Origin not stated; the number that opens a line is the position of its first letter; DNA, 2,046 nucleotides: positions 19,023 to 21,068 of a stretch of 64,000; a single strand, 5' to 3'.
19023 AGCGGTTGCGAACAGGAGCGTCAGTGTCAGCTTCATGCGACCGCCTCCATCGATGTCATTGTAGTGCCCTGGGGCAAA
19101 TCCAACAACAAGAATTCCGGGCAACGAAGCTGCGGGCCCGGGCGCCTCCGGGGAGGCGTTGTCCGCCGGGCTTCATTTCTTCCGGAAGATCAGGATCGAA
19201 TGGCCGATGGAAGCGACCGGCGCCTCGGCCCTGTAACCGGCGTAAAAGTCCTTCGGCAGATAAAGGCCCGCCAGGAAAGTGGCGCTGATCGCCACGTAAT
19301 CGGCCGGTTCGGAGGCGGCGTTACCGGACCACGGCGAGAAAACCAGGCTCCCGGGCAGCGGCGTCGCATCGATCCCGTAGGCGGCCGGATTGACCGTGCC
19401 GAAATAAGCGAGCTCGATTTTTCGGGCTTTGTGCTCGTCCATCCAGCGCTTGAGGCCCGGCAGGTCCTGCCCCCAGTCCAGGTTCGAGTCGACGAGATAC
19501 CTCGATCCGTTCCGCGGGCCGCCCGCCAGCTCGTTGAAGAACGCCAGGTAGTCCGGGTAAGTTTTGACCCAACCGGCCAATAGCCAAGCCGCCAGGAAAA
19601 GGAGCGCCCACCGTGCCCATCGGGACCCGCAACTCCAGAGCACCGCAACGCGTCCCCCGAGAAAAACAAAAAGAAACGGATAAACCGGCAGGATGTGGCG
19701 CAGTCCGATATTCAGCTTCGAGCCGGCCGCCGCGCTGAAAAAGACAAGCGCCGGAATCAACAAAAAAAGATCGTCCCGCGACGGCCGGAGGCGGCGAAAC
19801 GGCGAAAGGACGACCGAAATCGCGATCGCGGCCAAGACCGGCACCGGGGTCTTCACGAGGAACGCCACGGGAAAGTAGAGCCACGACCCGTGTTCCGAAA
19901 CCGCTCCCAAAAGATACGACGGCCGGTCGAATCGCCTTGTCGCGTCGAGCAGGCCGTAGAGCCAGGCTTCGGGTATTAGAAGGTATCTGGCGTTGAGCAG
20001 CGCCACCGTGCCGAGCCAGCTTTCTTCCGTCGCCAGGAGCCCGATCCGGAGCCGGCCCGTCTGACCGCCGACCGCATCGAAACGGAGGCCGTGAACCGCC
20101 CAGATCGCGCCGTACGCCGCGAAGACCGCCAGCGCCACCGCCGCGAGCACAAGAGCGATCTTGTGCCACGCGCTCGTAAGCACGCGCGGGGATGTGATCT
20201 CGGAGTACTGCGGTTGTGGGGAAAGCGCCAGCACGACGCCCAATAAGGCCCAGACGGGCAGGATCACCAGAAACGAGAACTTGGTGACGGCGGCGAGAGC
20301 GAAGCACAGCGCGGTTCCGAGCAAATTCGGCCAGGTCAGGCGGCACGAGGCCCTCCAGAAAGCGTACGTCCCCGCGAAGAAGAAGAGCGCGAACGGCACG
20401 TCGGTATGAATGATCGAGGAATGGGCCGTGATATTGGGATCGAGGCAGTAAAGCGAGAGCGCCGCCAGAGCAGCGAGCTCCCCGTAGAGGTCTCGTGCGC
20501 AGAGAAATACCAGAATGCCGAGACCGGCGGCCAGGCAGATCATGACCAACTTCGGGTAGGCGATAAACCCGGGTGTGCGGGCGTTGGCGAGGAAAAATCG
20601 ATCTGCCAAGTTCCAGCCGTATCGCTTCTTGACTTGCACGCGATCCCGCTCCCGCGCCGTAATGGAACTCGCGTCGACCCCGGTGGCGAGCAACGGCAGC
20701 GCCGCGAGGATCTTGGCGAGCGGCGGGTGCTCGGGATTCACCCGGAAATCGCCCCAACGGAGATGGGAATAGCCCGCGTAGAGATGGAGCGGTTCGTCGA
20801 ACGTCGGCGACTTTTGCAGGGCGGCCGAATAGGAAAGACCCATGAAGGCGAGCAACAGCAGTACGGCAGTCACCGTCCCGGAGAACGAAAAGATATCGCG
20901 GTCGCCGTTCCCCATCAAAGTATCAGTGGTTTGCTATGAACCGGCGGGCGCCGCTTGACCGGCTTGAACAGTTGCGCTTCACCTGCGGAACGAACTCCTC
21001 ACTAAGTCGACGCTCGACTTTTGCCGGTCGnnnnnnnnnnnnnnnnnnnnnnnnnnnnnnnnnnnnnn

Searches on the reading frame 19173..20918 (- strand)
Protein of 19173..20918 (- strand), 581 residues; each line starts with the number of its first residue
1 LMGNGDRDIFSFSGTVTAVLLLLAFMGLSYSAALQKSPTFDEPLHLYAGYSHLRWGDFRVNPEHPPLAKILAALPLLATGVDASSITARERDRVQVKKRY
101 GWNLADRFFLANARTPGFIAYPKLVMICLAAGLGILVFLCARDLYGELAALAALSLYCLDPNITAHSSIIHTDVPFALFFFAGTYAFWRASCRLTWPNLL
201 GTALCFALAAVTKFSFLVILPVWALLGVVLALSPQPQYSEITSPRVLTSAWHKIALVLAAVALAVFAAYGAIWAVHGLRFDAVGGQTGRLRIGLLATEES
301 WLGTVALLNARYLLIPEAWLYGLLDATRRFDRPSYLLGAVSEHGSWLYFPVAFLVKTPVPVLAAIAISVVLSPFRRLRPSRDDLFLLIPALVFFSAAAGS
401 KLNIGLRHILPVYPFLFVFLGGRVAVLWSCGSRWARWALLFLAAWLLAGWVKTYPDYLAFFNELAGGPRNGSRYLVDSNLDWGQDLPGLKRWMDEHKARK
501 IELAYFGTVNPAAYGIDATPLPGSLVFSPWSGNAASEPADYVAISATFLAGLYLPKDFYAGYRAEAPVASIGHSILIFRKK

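Call 5: search_protein_families(library=pfam, proteins=[window:19173-20918:-], max_evalue=0.001)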
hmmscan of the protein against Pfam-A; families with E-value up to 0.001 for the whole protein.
window:19173-20918:- (581 aa): 2 families
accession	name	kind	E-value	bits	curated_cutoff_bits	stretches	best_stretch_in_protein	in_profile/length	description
PF02366.24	PMT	-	0.00013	22.1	22.7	1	127-267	90-234/245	Dolichyl-phosphate-mannose-protein mannosyltransferase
PF13231.12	PMT_2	-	0.00018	22.2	26.1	1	131-234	33-133/160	Dolichyl-phosphate-mannose-protein mannosyltransferase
